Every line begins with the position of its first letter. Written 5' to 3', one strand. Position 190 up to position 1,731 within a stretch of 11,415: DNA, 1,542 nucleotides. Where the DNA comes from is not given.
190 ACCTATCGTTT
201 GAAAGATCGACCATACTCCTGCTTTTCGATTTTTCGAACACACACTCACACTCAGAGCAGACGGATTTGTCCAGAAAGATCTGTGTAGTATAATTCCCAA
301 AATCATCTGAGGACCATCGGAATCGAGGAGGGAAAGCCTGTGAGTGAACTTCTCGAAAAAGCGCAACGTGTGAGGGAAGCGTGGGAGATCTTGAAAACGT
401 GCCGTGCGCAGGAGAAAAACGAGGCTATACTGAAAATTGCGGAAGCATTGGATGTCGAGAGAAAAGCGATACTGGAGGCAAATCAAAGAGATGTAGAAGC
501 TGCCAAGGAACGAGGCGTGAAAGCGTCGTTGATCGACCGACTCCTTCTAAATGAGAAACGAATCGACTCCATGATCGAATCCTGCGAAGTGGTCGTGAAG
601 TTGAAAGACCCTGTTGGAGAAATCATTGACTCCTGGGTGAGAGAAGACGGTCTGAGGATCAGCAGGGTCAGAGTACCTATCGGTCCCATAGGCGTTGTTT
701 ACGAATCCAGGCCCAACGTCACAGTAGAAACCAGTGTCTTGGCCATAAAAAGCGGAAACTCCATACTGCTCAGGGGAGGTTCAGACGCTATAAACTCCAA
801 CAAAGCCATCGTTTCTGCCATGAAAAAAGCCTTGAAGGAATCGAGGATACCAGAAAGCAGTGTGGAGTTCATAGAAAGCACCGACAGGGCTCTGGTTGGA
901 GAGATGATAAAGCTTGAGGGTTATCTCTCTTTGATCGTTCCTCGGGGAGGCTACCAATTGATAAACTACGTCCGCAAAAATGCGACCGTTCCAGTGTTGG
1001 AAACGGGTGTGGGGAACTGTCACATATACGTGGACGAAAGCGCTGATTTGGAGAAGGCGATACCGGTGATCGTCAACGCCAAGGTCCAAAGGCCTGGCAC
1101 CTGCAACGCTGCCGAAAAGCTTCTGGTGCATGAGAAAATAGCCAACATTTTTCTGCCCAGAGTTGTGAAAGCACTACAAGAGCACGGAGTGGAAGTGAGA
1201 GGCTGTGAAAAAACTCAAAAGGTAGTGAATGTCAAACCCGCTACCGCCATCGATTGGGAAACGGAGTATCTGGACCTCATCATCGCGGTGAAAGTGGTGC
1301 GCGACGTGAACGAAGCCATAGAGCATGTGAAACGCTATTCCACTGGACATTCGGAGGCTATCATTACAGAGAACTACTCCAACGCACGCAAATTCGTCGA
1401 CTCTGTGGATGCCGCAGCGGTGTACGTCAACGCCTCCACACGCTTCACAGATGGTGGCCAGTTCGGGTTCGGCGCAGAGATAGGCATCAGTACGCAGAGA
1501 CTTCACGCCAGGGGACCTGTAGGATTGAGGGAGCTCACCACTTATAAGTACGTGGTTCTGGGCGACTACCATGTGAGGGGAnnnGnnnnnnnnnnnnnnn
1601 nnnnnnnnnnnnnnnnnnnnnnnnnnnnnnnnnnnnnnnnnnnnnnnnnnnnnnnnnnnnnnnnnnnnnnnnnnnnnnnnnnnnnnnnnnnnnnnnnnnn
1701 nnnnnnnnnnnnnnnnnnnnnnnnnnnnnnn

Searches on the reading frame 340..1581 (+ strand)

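Call 59: search_protein_families(library=ncbifam, proteins=[P0122], max_evalue=0.01)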
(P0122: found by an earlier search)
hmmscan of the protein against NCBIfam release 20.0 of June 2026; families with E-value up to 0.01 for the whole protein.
P0122 (113 aa): 4 families
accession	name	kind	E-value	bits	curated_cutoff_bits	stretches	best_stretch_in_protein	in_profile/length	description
NF058679.1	EncB_fam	subfamily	8.6e-35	119.3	90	1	1-104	1-103/117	encapsulin nanocompartment ferritin-likeEncB family encapsulin nanocompartment ferritin-like cargo protein cargo protein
TIGR04535.1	ferrit_encaps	subfamily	1.4e-24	86.3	125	1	4-108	1-112/114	encapsulin-associated ferritin-like protein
NF058678.1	EncB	exception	2.1e-06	28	210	1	23-82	12-71/160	encapsulin nanocompartment ferritin-like cargo protein EncB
NF045676.1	FeExpMbfA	equivalog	0.0069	15.8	450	1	24-84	97-158/318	iron exporter MbfA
